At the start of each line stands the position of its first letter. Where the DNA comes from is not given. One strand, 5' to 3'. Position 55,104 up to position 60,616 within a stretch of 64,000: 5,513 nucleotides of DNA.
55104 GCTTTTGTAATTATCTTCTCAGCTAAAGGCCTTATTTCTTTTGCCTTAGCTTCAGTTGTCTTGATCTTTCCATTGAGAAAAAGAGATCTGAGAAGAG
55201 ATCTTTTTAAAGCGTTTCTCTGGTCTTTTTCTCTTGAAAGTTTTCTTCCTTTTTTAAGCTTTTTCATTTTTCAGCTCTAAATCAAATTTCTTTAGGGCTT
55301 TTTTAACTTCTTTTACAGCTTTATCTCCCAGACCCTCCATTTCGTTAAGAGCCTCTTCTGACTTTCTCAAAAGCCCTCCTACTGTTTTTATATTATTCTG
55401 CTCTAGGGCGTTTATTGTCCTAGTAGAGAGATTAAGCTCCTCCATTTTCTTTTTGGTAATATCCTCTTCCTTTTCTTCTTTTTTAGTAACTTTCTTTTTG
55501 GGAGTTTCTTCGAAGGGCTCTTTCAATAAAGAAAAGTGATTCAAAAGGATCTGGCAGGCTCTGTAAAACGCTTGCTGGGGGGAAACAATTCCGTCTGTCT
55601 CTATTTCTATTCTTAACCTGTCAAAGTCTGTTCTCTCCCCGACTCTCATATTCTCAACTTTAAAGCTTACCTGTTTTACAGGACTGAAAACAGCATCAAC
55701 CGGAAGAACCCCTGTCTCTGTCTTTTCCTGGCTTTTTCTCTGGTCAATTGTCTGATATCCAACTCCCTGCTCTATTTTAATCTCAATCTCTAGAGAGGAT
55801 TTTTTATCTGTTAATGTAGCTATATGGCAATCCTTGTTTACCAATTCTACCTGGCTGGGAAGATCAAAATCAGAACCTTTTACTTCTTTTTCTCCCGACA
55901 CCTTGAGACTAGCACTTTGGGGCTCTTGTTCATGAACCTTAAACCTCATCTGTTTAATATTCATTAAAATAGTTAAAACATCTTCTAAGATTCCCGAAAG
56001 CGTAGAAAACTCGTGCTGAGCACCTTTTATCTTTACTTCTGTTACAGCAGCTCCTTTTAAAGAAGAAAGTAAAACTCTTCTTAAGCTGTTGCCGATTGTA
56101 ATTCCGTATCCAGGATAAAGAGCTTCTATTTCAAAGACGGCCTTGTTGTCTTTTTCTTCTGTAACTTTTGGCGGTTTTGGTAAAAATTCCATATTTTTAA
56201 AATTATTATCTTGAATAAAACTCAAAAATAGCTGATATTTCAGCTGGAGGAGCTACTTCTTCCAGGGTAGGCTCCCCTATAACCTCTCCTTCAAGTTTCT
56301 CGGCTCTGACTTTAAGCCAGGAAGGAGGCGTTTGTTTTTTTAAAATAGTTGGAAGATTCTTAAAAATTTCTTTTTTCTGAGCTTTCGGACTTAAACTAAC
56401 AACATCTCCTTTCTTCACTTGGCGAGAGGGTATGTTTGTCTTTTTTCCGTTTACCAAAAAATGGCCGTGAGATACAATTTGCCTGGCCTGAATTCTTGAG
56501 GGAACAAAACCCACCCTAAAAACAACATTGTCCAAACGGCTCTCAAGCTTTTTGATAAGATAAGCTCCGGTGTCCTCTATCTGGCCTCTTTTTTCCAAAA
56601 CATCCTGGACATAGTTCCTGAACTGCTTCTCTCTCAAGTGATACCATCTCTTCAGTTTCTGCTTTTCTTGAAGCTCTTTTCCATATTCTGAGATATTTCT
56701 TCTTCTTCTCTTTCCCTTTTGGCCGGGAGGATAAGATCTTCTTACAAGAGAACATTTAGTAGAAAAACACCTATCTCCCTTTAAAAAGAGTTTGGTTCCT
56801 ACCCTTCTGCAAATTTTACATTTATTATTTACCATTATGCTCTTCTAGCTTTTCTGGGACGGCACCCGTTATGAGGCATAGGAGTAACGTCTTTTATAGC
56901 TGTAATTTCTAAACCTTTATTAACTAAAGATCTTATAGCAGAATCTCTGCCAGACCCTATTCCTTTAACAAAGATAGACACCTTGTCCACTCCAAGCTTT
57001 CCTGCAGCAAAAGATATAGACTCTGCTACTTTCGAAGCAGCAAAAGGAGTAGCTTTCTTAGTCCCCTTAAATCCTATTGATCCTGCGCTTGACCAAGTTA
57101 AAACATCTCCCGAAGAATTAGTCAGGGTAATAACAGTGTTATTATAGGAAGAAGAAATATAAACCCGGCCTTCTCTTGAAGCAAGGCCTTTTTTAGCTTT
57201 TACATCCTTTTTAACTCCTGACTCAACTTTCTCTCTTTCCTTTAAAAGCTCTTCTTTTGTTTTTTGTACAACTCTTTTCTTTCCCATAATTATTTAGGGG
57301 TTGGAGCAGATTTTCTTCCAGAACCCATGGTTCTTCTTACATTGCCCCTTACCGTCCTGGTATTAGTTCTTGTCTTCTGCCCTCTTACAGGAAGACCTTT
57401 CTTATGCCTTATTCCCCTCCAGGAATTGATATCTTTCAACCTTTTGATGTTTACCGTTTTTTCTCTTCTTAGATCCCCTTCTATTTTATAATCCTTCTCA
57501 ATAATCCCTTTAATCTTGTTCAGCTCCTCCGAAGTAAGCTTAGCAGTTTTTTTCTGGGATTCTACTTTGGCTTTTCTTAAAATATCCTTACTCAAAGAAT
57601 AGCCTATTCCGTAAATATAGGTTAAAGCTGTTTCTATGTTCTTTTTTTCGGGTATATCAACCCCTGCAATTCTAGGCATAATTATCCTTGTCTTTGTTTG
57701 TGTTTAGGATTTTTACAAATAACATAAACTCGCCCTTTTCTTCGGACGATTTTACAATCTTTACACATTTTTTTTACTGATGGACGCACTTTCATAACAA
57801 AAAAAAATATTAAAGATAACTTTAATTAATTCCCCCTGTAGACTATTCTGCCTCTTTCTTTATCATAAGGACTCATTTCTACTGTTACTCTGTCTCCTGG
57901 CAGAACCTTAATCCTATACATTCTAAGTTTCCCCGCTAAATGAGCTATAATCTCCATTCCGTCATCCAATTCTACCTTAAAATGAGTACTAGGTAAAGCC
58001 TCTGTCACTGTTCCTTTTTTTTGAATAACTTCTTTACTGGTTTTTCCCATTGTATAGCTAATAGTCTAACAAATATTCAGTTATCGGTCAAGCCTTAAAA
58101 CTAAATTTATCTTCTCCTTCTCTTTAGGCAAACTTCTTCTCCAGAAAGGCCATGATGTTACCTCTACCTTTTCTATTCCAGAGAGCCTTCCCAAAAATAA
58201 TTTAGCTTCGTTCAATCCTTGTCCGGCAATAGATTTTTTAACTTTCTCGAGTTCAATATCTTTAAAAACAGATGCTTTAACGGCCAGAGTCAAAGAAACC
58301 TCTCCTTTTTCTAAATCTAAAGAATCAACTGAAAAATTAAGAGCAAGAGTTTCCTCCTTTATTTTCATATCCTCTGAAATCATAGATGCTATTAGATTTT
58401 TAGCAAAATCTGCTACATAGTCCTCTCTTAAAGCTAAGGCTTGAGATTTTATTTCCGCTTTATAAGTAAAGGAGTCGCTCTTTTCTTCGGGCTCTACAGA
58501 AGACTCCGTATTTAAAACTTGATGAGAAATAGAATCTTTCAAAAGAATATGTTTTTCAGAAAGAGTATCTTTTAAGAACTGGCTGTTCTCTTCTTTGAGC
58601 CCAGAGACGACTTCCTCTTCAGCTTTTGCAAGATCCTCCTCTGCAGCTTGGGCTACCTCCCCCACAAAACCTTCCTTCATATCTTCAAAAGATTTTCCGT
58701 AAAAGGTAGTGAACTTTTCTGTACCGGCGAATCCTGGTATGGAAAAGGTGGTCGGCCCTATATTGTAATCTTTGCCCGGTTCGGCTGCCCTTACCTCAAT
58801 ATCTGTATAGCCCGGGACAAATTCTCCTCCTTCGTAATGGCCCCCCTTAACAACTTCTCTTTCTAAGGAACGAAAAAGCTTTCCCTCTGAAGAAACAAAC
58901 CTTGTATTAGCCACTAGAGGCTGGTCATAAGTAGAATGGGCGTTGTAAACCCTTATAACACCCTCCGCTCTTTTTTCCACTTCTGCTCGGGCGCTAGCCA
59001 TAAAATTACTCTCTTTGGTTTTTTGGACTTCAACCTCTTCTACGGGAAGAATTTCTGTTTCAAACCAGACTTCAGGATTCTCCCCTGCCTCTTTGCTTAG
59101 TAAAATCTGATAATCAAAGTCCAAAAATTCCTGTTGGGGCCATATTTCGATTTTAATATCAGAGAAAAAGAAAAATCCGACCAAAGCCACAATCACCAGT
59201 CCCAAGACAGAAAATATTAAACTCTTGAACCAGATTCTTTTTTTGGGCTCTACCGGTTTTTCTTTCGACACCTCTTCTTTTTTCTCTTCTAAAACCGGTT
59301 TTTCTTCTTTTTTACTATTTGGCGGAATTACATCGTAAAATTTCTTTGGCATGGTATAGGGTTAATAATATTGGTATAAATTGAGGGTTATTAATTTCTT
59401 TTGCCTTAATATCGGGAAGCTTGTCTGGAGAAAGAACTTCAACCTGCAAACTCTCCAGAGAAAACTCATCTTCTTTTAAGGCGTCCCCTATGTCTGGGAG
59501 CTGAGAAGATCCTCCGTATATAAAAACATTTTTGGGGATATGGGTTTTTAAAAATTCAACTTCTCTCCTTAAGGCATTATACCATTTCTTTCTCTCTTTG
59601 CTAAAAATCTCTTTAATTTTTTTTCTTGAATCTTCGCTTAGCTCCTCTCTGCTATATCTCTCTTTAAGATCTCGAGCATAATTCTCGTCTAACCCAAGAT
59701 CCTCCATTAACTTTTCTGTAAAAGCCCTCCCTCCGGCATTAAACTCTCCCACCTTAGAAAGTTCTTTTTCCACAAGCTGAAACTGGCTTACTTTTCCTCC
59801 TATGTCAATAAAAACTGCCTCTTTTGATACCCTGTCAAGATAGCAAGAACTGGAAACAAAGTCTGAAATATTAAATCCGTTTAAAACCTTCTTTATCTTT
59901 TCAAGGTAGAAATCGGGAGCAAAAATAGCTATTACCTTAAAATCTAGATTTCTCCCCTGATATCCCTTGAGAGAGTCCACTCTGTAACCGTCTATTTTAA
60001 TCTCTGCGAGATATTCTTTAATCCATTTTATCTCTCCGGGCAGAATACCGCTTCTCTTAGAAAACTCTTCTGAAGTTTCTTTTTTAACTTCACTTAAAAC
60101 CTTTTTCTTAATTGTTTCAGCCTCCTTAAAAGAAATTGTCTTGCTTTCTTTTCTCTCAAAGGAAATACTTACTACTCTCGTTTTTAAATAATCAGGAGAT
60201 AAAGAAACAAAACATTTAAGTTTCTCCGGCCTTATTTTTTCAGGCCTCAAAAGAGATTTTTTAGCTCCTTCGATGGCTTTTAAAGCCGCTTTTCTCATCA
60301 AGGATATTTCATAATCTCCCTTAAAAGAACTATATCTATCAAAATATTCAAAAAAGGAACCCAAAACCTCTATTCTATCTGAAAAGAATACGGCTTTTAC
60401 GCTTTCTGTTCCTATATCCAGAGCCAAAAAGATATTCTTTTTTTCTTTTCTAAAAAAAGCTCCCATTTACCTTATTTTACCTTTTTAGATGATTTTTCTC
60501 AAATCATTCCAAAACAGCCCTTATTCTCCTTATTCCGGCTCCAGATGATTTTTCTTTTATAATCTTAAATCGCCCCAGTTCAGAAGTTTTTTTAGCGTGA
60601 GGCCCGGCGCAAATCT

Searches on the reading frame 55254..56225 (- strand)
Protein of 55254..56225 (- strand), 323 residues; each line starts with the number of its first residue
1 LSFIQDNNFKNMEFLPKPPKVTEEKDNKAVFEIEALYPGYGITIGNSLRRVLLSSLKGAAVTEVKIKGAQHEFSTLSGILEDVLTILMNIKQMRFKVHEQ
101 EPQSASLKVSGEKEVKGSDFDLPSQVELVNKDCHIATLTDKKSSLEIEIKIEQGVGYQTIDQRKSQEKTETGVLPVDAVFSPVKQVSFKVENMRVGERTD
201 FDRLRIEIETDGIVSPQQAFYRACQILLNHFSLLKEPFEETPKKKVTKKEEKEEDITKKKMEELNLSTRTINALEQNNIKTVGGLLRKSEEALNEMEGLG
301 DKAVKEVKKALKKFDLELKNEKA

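Call 84: search_protein_families(library=pfam, proteins=[window:55254-56225:-], max_evalue=0.00001)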
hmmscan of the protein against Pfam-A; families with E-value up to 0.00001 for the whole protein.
window:55254-56225:- (323 aa): 3 families
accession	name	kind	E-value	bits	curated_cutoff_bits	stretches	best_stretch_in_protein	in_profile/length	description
PF01000.31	RNA_pol_A_bac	-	3.2e-30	105.2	33.9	1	64-181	1-119/119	RNA polymerase Rpb3/RpoA insert domain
PF01193.29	RNA_pol_L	-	7.7e-21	74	24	1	37-231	4-74/74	RNA polymerase Rpb3/Rpb11 dimerisation domain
PF03118.21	RNA_pol_A_CTD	-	4.9e-16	58.6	23.8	1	249-312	3-66/67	Bacterial RNA polymerase, alpha chain C terminal domain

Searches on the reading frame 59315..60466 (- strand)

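Call 84: search_protein_families(library=pfam, proteins=[window:59315-60466:-], max_evalue=0.00001)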
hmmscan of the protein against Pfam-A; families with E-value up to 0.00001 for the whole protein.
window:59315-60466:- (383 aa): 1 family
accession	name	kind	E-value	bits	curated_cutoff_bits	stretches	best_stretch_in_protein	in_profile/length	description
PF14450.12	FtsA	-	3.9e-08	34.1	31.8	0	218-363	1-122/127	Cell division protein FtsA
